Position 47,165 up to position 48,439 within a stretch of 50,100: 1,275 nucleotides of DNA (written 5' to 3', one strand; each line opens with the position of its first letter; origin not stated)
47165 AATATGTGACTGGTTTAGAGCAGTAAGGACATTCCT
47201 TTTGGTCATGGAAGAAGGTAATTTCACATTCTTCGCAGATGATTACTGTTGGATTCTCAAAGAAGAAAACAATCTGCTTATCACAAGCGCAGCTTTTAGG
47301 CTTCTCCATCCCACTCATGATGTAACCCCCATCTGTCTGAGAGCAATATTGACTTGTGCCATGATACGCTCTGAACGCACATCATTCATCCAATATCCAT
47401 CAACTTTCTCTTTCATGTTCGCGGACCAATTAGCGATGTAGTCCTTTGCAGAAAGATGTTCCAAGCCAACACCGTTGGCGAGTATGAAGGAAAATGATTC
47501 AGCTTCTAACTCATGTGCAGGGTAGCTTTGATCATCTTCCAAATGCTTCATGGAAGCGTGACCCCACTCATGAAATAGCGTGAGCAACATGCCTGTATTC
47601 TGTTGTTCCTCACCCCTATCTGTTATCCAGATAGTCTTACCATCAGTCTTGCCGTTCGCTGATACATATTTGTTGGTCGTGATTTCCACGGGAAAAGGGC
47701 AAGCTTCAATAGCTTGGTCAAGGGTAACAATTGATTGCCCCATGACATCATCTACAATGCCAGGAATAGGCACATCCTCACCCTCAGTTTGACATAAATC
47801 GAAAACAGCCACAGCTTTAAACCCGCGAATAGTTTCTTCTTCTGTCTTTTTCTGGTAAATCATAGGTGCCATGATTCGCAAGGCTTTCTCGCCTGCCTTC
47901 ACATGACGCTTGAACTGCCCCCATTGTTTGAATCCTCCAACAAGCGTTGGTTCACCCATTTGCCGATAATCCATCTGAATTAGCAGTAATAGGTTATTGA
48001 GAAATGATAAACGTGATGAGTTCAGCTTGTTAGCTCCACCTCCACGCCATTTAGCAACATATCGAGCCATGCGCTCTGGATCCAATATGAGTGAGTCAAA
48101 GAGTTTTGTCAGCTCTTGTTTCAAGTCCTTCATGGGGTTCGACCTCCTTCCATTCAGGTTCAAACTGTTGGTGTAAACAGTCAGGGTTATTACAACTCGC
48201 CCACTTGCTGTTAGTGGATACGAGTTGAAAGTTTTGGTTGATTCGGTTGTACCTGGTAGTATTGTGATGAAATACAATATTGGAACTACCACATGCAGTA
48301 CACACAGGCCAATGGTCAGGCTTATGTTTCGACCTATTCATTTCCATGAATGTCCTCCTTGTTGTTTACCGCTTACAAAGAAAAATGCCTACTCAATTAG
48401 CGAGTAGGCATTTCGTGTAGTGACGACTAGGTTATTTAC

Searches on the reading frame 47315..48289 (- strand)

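Call 20: search_protein_families(library=phrogs, proteins=[window:47315-48289:-], max_evalue=0.001)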
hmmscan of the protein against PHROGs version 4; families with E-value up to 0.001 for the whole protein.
window:47315-48289:- (324 aa): 1 family
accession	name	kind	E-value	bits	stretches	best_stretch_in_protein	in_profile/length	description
phrog_7245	-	moron, auxiliary metabolic gene and host takeover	8e-10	39.4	1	94-295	53-283/324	anti-restriction protein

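Call 73: search_protein_families(library=pfam, proteins=[window:47315-48289:-], max_evalue=0.01)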
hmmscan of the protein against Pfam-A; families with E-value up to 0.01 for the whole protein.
window:47315-48289:- (324 aa): 2 families
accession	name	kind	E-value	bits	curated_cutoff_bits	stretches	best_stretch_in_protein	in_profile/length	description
PF08401.16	ArdcN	-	6.8e-07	30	22.6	1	62-152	6-101/123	N-terminal domain of anti-restriction factor ArdC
PF18818.7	MPTase-PolyVal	-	0.0044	17.5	27.5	0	232-294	42-115/126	Zincin-like metallopeptidase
